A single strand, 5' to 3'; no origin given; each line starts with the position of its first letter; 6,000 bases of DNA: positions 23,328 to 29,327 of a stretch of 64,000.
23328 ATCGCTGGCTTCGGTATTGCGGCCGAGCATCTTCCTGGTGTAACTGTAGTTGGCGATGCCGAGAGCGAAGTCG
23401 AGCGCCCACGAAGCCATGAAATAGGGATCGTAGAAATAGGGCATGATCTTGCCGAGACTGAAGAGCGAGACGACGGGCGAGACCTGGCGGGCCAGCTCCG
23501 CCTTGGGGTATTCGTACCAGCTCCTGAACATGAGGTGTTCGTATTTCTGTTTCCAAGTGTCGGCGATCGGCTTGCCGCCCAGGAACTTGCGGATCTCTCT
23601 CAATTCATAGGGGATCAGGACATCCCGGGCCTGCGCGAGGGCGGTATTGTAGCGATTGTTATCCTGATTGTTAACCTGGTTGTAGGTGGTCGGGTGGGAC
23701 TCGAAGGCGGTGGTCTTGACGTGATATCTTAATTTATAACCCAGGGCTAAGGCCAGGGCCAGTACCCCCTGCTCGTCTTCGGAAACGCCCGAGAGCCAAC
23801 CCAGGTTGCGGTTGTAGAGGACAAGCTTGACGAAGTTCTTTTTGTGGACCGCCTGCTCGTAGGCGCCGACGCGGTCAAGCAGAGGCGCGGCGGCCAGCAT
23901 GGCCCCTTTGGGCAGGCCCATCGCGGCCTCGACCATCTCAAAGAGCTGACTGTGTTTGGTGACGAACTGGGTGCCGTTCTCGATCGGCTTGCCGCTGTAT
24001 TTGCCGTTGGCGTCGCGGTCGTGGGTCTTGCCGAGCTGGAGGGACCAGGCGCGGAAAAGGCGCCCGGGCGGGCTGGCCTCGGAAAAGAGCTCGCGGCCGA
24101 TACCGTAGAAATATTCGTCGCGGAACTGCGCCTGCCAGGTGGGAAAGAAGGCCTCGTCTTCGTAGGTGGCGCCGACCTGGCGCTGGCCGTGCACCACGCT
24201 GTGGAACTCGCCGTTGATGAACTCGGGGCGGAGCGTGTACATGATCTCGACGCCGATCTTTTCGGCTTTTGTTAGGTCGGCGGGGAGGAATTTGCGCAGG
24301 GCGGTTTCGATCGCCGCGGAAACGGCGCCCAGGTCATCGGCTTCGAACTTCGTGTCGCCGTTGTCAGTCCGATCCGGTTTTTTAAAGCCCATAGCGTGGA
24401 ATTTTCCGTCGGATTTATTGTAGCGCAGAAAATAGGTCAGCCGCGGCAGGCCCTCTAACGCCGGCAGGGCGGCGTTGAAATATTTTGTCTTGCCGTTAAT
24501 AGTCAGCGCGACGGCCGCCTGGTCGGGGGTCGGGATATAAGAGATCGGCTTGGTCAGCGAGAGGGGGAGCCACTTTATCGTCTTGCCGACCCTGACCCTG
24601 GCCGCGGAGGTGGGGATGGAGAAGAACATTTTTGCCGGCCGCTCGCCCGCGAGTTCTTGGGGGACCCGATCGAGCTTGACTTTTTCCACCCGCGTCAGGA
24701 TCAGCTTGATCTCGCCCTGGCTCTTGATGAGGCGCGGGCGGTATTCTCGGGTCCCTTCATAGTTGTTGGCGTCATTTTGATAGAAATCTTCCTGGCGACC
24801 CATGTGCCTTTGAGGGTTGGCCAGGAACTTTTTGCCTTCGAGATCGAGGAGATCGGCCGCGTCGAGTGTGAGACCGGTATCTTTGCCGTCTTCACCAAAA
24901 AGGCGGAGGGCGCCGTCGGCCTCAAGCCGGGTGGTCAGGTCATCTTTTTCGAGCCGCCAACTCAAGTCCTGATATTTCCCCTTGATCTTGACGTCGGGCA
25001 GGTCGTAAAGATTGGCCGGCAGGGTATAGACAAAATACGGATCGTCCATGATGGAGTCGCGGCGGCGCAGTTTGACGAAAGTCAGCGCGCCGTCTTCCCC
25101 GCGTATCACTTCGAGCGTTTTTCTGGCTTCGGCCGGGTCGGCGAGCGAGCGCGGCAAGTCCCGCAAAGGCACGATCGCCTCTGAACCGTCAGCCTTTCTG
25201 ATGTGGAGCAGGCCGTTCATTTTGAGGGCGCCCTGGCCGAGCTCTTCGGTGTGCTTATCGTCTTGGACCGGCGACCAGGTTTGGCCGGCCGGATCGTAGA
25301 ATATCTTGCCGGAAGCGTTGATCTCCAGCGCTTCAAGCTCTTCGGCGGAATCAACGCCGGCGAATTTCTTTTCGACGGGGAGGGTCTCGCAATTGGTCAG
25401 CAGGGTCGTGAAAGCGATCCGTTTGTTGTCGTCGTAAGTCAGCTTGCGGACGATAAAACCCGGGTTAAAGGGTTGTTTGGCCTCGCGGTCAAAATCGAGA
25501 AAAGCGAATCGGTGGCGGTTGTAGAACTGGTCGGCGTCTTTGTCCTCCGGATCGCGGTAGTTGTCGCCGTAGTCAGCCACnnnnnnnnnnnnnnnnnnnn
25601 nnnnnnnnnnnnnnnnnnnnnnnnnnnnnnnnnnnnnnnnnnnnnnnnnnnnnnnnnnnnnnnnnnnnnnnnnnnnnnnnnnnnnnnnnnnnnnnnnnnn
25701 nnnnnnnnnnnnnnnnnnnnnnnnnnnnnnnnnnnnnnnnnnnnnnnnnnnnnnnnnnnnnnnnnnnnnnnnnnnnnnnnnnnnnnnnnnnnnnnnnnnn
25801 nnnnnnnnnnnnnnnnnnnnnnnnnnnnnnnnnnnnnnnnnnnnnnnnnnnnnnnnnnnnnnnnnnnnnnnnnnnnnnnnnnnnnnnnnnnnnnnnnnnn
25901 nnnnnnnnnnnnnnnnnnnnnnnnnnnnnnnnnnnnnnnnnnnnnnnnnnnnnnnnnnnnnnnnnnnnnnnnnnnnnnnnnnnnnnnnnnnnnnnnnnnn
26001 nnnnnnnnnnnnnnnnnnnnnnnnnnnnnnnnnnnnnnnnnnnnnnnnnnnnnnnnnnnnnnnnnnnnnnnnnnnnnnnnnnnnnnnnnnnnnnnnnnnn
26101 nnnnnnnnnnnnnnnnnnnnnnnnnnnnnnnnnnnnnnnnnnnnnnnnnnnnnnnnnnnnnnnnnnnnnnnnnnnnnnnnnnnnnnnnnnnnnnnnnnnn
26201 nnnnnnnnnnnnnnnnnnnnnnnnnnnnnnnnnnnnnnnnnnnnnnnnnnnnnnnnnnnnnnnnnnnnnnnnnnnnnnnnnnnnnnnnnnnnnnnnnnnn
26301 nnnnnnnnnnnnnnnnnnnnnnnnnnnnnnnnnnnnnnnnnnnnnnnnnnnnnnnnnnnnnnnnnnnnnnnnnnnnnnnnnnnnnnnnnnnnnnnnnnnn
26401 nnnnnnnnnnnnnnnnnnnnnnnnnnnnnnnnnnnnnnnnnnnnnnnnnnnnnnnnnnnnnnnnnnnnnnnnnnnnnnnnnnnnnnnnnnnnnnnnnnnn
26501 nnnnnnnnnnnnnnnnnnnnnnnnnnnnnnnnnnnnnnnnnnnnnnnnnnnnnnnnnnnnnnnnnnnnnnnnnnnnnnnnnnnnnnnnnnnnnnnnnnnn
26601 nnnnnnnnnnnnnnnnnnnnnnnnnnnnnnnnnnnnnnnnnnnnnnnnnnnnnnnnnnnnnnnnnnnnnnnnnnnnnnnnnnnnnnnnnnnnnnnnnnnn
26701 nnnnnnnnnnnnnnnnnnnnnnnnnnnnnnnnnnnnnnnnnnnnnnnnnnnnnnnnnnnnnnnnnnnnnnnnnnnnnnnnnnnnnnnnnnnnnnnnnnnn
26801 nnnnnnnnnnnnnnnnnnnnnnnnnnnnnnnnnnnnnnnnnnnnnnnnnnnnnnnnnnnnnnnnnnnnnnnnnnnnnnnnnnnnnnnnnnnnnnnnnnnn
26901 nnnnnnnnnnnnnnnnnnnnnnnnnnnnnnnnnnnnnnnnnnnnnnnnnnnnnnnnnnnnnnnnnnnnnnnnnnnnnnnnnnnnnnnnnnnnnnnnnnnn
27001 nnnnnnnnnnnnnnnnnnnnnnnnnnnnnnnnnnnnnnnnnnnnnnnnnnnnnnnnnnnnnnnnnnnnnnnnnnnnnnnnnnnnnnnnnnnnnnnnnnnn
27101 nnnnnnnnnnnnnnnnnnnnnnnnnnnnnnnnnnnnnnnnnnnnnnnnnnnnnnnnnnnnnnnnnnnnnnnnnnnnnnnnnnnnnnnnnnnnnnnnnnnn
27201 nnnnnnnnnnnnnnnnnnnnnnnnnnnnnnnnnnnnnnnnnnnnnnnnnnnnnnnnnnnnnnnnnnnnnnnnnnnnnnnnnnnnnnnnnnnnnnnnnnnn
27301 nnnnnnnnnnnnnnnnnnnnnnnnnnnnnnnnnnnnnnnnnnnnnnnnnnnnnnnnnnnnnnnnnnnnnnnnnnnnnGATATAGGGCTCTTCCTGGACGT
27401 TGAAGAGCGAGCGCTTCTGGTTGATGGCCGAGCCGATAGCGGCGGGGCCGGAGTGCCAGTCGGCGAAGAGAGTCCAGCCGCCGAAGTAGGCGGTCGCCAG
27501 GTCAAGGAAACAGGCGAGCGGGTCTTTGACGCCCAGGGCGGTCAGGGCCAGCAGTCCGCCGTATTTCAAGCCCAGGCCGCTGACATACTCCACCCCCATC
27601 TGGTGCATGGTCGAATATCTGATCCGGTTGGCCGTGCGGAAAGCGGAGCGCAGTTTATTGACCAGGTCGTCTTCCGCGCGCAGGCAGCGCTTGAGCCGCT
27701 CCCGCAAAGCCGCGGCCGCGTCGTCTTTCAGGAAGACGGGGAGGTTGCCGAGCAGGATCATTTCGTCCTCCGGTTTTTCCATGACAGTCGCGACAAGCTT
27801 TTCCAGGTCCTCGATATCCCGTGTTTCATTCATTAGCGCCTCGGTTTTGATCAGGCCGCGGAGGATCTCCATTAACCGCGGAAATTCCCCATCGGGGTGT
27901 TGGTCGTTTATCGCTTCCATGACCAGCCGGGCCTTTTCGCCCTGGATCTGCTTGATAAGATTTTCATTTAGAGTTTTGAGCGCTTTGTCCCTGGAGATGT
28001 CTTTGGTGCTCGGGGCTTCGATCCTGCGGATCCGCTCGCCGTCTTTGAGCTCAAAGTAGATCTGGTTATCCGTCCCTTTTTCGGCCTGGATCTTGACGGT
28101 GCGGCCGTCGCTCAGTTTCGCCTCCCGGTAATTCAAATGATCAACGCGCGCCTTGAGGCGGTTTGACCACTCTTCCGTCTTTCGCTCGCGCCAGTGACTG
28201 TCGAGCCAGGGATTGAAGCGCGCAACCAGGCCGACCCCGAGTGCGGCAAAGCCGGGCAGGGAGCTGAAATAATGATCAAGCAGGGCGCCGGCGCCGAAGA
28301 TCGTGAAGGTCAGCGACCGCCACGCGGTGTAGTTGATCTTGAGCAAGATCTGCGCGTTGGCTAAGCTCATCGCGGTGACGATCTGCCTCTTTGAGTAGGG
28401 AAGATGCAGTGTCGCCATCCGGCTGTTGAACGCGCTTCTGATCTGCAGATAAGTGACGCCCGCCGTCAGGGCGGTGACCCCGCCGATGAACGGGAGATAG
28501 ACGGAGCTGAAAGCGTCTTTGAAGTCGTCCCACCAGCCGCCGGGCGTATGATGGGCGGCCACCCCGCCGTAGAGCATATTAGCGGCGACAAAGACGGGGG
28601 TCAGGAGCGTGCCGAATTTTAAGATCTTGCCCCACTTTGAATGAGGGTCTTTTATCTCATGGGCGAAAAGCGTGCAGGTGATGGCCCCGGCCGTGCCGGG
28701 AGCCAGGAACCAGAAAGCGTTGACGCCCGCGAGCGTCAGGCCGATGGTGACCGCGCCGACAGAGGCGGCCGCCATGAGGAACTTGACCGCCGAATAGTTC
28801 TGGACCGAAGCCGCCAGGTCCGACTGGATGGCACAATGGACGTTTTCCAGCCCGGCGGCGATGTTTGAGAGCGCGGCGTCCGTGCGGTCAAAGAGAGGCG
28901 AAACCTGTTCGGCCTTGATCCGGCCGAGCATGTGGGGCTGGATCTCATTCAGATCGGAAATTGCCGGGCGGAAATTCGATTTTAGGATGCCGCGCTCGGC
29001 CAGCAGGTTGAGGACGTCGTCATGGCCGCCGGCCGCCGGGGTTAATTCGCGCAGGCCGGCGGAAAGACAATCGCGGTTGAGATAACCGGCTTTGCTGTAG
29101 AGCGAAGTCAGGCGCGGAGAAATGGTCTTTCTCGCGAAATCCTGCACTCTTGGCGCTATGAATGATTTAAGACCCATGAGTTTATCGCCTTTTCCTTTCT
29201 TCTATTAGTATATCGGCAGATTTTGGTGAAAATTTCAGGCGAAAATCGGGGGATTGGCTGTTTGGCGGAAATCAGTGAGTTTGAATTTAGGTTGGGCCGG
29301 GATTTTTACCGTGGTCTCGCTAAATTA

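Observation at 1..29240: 29-kb co-directional island of giant ORFans: candidate undescribed envelope-spanning glycan/adhesin system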

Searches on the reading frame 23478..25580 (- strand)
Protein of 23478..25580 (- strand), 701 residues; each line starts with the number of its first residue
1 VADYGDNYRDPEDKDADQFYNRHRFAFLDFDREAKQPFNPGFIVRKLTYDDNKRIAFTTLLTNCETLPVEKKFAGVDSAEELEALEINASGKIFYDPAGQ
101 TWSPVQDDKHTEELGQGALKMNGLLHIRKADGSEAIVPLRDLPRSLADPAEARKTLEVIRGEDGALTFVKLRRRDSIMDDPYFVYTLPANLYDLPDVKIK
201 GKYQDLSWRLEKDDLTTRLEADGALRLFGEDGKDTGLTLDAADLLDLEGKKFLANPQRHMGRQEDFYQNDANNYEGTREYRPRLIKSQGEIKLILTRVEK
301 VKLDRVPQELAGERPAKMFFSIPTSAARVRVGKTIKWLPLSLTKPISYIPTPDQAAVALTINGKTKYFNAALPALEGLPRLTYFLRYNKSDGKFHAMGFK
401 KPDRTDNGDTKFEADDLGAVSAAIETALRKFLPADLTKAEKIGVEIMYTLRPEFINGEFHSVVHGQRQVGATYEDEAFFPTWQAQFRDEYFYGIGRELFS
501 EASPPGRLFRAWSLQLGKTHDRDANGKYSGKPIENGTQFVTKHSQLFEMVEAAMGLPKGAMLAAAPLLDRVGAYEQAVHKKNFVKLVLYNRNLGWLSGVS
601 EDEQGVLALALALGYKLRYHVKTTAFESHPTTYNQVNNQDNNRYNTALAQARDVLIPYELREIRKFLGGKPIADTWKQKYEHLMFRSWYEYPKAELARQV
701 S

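Call 25: search_protein_families(library=pfam, proteins=[window:23478-25580:-], max_evalue=10)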
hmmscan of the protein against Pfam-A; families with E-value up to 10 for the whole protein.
window:23478-25580:- (701 aa): 1 family
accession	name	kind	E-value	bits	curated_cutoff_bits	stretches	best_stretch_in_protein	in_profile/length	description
PF10387.14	DUF2442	-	0.047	14.3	23.9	1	125-162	12-49/72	Protein of unknown function (DUF2442)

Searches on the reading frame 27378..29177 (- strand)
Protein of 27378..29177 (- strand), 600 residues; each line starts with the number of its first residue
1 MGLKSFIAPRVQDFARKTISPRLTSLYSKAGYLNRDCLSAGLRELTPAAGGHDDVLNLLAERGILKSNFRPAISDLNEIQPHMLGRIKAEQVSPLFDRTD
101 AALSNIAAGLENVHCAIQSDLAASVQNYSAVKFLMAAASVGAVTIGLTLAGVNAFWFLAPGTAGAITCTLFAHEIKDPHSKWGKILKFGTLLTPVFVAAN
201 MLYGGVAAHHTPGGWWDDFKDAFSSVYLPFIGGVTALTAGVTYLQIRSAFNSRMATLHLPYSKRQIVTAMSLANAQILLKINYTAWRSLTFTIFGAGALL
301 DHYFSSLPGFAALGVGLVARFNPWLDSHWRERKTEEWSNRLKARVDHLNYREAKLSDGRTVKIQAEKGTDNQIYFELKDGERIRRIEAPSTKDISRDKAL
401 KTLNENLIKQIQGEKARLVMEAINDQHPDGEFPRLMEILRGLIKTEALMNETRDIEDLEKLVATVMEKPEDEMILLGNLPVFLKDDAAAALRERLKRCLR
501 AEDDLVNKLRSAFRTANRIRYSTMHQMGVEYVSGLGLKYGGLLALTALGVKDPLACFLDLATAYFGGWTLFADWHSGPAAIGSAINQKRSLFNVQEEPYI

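Call 25: search_protein_families(library=pfam, proteins=[window:27378-29177:-], max_evalue=10)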
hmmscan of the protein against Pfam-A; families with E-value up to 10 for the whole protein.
window:27378-29177:- (600 aa): 1 family
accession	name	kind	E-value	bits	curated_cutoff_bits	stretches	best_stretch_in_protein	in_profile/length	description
PF10516.15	SHNi-TPR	-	0.062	13.3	21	1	54-77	2-25/38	SHNi-TPR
